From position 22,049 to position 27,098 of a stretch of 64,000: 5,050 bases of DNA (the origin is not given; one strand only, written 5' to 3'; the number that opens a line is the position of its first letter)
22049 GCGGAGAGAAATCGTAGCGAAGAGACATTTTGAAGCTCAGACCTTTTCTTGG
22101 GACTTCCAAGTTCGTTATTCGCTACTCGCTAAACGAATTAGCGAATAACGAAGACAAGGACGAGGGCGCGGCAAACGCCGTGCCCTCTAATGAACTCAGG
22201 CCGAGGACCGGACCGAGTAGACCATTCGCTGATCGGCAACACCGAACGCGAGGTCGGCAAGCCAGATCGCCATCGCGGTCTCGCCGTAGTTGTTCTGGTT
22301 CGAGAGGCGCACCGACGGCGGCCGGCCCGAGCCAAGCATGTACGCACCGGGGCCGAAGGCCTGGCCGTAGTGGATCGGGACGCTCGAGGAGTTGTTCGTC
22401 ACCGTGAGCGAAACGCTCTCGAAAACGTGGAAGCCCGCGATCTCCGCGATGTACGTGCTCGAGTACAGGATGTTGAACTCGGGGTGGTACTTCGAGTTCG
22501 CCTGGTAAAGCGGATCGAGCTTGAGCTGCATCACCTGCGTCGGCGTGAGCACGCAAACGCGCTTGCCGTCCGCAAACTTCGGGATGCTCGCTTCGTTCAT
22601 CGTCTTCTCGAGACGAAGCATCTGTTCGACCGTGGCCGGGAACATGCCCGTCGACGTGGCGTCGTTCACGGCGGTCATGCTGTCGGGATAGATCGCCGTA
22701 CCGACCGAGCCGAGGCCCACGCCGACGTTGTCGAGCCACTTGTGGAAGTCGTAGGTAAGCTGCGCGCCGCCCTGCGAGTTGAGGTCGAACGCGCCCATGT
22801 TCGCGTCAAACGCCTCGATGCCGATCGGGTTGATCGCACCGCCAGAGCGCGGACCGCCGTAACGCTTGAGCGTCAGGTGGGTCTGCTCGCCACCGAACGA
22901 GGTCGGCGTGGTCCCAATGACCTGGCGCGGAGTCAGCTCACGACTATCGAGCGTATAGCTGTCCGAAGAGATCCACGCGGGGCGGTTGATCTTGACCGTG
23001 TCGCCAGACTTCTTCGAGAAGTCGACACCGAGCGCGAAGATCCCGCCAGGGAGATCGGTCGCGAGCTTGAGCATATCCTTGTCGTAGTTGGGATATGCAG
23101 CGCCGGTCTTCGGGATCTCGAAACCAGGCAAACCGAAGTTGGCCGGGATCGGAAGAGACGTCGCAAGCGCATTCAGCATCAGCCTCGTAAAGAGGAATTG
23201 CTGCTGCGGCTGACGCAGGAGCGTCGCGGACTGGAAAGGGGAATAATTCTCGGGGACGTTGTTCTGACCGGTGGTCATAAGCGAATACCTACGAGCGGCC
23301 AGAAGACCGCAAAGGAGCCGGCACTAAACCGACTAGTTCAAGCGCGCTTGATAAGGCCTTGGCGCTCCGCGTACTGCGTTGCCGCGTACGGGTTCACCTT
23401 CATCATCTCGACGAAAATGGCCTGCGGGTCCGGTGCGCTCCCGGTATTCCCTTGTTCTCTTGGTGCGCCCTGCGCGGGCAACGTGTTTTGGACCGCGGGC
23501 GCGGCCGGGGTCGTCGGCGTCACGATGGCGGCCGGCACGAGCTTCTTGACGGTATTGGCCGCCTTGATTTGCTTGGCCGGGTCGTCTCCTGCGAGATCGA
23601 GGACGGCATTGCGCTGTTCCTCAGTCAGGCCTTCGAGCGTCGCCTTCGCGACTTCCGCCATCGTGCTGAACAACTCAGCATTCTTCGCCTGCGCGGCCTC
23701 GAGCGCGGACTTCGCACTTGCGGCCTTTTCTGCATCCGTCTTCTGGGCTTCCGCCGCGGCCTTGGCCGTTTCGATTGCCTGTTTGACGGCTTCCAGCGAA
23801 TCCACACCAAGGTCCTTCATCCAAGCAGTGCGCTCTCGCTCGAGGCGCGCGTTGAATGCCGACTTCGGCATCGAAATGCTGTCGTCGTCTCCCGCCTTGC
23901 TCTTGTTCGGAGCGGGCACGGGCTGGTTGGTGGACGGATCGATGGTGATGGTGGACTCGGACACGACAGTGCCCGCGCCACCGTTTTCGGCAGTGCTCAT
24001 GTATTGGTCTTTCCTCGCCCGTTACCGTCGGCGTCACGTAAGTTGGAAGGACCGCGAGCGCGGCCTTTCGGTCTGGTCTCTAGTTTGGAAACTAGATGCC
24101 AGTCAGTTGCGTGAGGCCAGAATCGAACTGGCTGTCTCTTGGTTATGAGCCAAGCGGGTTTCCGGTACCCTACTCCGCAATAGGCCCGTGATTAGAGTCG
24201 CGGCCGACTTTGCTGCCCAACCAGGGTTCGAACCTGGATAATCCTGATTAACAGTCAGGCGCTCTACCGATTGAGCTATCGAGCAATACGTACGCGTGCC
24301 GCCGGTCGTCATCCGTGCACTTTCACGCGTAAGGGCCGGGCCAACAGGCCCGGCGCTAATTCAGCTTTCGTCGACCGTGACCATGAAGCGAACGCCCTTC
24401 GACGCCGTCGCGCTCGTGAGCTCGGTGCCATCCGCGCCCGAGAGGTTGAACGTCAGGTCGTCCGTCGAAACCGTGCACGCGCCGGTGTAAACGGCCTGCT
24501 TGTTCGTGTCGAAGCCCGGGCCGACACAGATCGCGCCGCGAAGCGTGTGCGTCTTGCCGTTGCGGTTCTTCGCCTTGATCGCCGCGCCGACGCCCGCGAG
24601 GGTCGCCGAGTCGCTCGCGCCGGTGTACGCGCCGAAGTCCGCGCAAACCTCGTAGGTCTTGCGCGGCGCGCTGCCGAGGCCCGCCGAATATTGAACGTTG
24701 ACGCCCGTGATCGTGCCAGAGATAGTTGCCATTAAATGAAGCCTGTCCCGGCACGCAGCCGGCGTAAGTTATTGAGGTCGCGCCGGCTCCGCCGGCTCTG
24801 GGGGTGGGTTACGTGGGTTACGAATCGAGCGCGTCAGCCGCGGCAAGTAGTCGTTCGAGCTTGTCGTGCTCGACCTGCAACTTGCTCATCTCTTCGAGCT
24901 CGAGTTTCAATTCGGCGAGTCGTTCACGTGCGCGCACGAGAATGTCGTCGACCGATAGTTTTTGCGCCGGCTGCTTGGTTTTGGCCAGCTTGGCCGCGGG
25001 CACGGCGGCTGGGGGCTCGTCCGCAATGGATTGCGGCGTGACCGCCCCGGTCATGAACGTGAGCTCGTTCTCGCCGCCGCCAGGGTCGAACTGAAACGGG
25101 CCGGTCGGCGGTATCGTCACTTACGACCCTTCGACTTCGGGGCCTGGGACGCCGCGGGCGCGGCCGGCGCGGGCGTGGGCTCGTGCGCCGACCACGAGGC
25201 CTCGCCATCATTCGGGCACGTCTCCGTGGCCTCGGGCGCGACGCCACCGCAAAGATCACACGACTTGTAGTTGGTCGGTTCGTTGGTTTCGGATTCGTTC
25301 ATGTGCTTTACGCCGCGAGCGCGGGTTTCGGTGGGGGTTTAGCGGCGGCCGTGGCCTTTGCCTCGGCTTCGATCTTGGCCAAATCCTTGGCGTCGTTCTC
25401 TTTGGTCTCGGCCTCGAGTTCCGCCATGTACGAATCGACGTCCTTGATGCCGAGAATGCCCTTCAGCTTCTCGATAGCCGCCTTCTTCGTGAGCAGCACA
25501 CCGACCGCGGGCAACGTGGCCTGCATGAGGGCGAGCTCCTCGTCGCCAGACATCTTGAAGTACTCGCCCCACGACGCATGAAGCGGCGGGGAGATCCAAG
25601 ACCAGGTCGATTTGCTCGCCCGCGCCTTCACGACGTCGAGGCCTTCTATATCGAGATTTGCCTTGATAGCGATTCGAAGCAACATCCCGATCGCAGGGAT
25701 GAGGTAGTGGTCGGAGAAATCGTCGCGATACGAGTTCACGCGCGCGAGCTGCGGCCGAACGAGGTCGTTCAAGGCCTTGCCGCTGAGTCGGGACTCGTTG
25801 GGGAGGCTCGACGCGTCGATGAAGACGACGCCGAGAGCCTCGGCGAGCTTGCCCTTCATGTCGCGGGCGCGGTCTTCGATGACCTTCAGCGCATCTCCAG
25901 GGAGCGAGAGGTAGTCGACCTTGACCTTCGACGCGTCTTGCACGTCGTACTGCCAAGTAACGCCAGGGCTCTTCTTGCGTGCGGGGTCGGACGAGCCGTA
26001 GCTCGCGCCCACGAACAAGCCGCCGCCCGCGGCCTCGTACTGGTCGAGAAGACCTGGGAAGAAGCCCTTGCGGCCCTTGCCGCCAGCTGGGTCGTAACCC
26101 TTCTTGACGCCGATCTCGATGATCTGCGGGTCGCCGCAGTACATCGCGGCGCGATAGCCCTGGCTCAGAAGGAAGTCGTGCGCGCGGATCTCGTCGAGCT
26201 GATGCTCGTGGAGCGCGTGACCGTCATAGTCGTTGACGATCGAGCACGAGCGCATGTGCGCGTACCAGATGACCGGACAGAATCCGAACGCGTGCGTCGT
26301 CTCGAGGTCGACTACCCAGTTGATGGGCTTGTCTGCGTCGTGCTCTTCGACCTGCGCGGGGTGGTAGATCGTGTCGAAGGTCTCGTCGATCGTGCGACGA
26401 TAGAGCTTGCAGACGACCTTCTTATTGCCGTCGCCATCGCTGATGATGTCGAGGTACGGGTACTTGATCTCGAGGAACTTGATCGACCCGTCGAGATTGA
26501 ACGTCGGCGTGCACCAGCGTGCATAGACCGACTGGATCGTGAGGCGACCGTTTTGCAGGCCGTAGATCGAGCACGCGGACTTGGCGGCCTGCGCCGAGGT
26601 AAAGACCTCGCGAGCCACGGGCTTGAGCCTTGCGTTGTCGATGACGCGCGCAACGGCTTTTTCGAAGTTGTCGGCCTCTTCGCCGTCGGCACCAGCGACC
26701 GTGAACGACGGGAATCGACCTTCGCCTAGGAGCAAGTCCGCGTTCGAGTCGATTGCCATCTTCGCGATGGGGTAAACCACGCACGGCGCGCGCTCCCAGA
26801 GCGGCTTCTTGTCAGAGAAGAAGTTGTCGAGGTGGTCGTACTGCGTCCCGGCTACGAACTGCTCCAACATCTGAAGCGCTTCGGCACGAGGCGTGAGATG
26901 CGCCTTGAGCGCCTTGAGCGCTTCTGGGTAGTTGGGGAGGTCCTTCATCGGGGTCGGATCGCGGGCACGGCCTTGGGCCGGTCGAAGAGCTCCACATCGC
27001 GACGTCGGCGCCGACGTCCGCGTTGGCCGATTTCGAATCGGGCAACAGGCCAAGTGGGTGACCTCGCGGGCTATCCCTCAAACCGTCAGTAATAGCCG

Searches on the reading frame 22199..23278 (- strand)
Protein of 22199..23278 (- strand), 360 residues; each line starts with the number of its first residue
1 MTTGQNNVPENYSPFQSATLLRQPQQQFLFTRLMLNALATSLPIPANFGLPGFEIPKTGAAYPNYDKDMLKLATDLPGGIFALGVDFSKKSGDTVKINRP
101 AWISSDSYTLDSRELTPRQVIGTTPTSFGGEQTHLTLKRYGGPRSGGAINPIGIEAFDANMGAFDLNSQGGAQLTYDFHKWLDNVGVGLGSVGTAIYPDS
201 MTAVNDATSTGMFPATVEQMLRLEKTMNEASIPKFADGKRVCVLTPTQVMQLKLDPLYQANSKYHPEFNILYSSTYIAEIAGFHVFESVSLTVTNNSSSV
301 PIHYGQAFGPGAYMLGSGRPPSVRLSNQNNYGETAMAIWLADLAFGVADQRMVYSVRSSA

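Call 32: search_protein_families(library=pfam, proteins=[window:22199-23278:-], max_evalue=0.01)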
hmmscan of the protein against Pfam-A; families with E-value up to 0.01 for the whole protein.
window:22199-23278:- (360 aa): 0 families

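Call 85: search_protein_families(library=phrogs, proteins=[window:22199-23278:-], max_evalue=0.001)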
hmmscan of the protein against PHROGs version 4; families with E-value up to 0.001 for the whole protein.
window:22199-23278:- (360 aa): 2 families
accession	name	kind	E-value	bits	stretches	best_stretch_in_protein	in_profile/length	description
phrog_267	-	head and packaging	1.1e-08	35.7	1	208-355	180-291/410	major head protein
phrog_1357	-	head and packaging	3.6e-05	23.9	1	86-299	59-268/356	major head protein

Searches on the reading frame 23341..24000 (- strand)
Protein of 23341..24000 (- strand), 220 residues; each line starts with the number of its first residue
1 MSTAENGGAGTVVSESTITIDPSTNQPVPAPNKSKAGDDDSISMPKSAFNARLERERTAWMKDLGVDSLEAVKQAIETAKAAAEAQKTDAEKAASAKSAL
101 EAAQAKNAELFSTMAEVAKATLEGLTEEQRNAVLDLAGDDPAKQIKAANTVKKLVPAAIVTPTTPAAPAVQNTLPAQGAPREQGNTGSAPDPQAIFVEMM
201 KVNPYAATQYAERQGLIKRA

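Call 87: search_protein_families(library=ncbifam, proteins=[window:23341-24000:-], max_evalue=0.1)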
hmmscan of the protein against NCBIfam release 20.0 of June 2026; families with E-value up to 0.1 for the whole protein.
window:23341-24000:- (220 aa): 2 families
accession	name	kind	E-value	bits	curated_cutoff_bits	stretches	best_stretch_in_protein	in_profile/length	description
NF052641.1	PQLLE_fam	subfamily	0.0014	18.4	80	1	67-155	35-123/211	PQLLE family protein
NF038345.1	wall_hydro_RipC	exception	0.0018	17.8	425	1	67-178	147-248/362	peptidoglycan hydrolase RipC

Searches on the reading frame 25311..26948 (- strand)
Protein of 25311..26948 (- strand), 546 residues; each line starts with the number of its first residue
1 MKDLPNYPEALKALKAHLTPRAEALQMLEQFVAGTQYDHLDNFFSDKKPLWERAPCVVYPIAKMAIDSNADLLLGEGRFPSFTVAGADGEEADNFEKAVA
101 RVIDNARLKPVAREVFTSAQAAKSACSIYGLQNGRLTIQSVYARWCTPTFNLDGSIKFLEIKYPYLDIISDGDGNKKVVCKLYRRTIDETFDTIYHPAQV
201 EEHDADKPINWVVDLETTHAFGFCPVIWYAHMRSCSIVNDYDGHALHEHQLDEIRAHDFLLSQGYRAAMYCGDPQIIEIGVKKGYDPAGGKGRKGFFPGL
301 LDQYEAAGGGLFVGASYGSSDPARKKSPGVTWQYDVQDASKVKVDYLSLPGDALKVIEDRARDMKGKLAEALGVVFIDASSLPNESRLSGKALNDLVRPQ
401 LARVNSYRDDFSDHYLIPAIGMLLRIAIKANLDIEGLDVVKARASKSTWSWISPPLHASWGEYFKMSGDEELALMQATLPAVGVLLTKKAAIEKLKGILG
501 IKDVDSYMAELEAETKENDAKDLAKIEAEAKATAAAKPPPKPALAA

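Call 85: search_protein_families(library=phrogs, proteins=[window:25311-26948:-], max_evalue=0.001)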
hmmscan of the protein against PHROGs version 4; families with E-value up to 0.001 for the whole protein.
window:25311-26948:- (546 aa): 0 families

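Call 87: search_protein_families(library=ncbifam, proteins=[window:25311-26948:-], max_evalue=0.1)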
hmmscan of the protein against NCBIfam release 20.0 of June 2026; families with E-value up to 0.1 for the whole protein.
window:25311-26948:- (546 aa): 0 families

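Call 101: find_related_loci(query=window:25311-26948:-, collection=viral_contigs, flank=10000)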
Query window:25311-26948:- (546 aa) in viral_contigs; peptide patterns used: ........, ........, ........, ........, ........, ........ (x = any residue, [..] = any of these).
1 stretches matched a pattern, but none encodes a relative of the query by tblastn (E <= 1e-3).
